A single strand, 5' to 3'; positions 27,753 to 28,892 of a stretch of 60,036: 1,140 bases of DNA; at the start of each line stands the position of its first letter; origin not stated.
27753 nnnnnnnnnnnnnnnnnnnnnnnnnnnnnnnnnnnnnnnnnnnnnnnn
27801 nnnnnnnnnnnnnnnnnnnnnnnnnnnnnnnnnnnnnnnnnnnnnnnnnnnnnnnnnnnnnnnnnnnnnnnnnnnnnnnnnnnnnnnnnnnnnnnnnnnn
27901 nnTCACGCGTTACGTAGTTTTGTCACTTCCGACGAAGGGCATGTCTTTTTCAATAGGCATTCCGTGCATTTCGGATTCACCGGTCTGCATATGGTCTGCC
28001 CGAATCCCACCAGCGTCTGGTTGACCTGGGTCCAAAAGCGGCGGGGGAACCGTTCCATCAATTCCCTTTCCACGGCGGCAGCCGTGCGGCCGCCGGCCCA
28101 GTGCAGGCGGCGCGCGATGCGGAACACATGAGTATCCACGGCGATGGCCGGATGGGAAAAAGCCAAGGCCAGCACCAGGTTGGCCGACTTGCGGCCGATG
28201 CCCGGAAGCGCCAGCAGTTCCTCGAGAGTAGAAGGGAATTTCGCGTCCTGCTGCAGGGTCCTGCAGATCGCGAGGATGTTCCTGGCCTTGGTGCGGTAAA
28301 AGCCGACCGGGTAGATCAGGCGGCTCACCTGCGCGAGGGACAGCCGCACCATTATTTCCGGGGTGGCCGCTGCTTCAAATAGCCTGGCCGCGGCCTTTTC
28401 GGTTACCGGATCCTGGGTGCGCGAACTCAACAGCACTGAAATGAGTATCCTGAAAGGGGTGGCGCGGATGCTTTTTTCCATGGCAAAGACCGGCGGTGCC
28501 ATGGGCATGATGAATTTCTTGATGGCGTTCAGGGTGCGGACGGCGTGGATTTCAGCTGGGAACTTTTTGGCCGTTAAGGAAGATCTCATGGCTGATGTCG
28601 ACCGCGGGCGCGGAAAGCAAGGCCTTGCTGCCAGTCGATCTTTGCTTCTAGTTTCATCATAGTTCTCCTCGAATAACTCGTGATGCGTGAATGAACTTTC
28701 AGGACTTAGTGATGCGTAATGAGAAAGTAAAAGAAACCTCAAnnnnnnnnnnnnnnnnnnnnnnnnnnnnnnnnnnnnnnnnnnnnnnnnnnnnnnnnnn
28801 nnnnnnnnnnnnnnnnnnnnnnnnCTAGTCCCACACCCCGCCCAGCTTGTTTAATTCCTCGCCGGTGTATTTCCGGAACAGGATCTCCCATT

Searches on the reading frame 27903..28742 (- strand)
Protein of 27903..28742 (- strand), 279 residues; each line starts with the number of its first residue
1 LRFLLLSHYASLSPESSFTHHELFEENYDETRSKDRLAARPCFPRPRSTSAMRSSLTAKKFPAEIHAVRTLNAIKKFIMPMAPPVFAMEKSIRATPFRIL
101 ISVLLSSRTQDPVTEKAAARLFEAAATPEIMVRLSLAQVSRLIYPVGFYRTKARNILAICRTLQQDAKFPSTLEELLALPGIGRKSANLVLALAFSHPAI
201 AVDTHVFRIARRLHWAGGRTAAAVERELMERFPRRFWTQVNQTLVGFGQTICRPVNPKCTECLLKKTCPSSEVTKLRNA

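Call 12: search_protein_families(library=pfam, proteins=[window:27903-28742:-], max_evalue=0.01)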
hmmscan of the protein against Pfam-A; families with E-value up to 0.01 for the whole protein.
window:27903-28742:- (279 aa): 2 families
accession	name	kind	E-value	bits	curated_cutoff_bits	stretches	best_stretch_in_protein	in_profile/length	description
PF00730.31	HhH-GPD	-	2.7e-24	86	26.2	1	101-233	1-107/108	HhH-GPD superfamily base excision DNA repair protein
PF00633.29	HHH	-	2.2e-07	30.8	24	1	167-192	4-29/30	Helix-hairpin-helix motif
